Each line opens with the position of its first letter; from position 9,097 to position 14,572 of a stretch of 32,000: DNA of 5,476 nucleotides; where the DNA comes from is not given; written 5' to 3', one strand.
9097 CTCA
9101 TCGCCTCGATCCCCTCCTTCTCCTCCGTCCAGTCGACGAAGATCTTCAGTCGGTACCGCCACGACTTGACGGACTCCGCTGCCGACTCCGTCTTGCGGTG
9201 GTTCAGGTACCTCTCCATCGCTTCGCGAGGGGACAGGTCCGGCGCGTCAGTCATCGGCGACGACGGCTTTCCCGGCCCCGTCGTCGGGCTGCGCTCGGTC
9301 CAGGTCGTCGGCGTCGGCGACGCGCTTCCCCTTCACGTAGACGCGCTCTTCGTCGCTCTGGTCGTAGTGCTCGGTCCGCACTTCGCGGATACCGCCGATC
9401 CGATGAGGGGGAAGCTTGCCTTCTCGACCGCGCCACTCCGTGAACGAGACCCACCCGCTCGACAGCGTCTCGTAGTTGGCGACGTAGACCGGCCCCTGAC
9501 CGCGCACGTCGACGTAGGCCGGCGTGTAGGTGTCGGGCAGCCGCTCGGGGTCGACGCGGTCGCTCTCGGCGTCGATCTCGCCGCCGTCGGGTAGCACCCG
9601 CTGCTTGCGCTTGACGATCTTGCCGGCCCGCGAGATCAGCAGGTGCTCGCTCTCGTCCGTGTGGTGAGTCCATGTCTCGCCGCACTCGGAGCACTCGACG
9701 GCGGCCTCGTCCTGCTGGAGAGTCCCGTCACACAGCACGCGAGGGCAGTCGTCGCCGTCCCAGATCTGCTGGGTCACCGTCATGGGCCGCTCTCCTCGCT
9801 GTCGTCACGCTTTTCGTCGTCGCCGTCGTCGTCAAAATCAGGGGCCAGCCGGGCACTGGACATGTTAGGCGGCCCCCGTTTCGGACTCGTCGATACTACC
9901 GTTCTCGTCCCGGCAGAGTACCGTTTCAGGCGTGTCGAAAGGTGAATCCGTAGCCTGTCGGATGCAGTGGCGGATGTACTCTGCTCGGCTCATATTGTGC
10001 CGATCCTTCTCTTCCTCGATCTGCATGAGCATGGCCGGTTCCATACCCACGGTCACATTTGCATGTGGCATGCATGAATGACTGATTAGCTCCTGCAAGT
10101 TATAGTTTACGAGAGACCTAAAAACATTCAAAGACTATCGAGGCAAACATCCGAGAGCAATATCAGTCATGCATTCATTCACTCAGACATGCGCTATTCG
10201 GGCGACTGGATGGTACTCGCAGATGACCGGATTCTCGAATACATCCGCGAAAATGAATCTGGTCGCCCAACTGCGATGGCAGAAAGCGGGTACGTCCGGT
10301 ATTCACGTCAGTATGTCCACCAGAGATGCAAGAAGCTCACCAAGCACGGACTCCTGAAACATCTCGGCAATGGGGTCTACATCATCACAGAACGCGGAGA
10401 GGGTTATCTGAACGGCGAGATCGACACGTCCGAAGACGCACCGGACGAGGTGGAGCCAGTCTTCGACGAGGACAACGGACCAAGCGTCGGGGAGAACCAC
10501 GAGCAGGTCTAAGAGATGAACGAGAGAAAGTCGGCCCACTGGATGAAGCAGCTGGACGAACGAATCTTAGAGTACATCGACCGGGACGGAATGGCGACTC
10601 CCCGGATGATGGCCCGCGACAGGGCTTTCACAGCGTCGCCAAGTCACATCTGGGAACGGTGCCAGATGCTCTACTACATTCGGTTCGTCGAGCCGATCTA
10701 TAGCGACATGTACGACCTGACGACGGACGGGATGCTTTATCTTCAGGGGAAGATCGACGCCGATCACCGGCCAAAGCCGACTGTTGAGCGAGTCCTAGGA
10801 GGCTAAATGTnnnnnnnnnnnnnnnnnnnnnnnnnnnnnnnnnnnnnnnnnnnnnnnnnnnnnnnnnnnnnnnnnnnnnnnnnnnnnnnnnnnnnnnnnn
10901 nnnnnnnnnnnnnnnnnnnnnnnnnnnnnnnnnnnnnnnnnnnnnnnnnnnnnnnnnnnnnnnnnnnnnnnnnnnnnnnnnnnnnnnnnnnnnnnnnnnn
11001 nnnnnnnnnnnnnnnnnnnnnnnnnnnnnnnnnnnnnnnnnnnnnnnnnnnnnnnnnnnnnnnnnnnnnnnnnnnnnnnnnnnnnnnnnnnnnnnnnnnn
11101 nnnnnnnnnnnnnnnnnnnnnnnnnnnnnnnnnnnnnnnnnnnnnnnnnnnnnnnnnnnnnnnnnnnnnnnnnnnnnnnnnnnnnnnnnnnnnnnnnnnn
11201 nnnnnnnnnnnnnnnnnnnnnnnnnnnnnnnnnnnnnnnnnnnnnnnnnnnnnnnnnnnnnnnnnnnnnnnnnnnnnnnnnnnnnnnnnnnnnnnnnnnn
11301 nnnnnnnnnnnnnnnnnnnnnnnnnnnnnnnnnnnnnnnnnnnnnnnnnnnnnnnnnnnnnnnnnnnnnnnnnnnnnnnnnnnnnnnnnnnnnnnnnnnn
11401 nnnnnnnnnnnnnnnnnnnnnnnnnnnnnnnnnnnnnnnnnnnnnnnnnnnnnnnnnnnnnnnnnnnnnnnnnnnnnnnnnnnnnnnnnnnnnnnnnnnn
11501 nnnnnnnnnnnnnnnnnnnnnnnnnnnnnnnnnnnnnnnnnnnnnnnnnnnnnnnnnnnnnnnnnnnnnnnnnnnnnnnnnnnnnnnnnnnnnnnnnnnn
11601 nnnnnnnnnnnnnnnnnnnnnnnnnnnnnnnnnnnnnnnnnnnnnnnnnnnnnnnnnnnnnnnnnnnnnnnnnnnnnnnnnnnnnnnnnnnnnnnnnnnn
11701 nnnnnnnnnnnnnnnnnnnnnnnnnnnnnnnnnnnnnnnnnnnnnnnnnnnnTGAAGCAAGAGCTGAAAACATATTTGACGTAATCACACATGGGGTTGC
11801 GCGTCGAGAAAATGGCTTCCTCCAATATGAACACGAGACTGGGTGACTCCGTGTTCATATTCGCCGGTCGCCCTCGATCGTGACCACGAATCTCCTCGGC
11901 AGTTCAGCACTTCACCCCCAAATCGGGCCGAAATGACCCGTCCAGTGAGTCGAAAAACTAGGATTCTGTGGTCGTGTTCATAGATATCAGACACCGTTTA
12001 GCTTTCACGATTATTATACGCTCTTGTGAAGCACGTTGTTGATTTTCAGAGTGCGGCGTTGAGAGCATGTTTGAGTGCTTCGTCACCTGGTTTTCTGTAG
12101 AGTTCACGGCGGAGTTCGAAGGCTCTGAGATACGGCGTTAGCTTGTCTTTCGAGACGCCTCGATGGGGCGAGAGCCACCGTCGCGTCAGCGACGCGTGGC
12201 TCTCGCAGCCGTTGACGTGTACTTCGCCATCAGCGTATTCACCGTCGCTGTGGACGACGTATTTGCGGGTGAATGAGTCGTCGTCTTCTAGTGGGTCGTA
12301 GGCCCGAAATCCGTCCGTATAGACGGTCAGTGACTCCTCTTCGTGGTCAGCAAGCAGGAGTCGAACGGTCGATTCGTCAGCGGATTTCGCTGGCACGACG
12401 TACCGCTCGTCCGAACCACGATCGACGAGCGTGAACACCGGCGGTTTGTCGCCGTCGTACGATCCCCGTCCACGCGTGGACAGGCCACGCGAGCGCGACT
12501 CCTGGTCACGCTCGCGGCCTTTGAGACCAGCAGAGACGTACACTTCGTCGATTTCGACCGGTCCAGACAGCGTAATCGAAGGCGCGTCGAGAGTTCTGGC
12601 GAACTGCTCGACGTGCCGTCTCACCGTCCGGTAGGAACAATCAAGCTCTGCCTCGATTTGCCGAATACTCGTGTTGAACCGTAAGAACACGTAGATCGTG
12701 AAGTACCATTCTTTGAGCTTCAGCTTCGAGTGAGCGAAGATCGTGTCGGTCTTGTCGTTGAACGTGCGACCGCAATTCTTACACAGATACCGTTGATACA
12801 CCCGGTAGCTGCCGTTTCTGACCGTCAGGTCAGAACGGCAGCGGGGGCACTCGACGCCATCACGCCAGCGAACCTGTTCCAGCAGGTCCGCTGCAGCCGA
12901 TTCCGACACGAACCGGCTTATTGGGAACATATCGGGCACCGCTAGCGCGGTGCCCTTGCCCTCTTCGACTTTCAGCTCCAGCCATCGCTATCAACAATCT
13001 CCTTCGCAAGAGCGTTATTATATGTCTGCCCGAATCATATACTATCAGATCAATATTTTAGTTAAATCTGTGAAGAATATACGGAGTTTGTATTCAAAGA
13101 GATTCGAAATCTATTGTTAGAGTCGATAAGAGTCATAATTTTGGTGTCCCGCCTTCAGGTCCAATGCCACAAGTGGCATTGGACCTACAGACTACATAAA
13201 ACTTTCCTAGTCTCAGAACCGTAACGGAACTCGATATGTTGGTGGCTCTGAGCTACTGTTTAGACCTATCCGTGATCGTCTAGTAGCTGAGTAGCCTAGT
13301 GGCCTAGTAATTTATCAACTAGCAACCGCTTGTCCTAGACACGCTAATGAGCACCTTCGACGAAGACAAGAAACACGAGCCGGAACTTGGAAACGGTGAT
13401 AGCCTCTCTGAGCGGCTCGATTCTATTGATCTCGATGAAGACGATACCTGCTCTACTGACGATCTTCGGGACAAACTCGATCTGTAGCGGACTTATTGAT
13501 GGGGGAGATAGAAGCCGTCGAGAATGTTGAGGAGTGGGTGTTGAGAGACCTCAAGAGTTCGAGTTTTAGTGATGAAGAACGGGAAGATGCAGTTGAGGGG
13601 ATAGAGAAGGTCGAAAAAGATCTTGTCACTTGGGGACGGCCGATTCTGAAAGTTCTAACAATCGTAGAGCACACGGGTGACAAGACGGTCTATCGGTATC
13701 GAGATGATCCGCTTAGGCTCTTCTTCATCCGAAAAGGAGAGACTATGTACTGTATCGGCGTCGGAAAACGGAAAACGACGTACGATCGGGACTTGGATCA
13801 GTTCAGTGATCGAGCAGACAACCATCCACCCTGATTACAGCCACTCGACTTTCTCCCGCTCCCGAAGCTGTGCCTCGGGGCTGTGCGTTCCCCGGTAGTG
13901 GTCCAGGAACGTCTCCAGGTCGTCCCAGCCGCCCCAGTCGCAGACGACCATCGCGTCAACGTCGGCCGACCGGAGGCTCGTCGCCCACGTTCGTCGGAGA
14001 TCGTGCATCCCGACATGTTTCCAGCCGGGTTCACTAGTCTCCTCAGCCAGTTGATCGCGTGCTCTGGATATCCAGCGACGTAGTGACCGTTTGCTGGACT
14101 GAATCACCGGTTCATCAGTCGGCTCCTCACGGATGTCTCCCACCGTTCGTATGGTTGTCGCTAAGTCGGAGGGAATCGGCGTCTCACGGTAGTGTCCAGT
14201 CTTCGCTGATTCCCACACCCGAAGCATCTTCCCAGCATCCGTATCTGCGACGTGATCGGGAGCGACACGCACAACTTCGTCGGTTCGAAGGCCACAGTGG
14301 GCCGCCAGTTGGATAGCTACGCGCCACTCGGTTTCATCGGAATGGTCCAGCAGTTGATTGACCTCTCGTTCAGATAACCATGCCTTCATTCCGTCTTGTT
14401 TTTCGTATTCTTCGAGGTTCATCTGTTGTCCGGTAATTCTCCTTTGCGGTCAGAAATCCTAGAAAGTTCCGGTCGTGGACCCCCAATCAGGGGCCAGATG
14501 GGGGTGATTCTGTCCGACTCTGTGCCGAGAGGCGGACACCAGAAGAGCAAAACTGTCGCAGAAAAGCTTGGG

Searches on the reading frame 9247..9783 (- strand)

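Call 4: search_protein_families(library=pfam, proteins=[window:9247-9783:-], max_evalue=1)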
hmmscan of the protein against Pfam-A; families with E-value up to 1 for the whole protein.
window:9247-9783:- (178 aa): 2 families
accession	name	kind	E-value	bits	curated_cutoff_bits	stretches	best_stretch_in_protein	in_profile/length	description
PF14803.11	Zn_ribbon_Nudix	-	0.031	14.7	25.6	0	2-19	9-26/34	Nudix N-terminal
PF13717.11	Zn_ribbon_4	-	0.05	14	30.3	1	19-39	16-36/36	zinc-ribbon domain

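Call 85: search_protein_families(library=padloc, proteins=[window:9247-9783:-], max_evalue=0.001)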
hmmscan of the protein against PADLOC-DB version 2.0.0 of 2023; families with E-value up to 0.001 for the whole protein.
window:9247-9783:- (178 aa): 0 families

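Call 95: search_protein_families(library=phrogs, proteins=[window:9247-9783:-], max_evalue=0.001)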
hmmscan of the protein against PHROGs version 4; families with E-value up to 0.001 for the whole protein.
window:9247-9783:- (178 aa): 1 family
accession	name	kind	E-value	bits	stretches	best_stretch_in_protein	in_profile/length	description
phrog_23992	-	unknown function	4e-14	53.6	1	75-159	3-79/92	-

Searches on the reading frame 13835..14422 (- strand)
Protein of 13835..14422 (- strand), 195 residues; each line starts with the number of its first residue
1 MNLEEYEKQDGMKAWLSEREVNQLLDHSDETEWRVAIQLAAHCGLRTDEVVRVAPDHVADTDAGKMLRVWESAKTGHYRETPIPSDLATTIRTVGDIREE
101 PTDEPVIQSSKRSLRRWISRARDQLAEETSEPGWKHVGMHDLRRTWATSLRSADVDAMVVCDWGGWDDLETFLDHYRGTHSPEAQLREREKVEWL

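Call 95: search_protein_families(library=phrogs, proteins=[window:13835-14422:-], max_evalue=0.001)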
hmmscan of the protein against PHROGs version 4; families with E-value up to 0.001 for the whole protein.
window:13835-14422:- (195 aa): 4 families
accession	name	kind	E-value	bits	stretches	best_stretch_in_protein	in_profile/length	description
phrog_1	-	integration and excision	3e-23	83.9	1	12-185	268-440/611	integrase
phrog_216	-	integration and excision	7.6e-20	72.2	1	7-181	47-226/301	integrase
phrog_7685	-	integration and excision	0.00033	21.3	1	76-184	126-226/240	integrase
phrog_35951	-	unknown function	0.00065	21.1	0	136-172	20-56/97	-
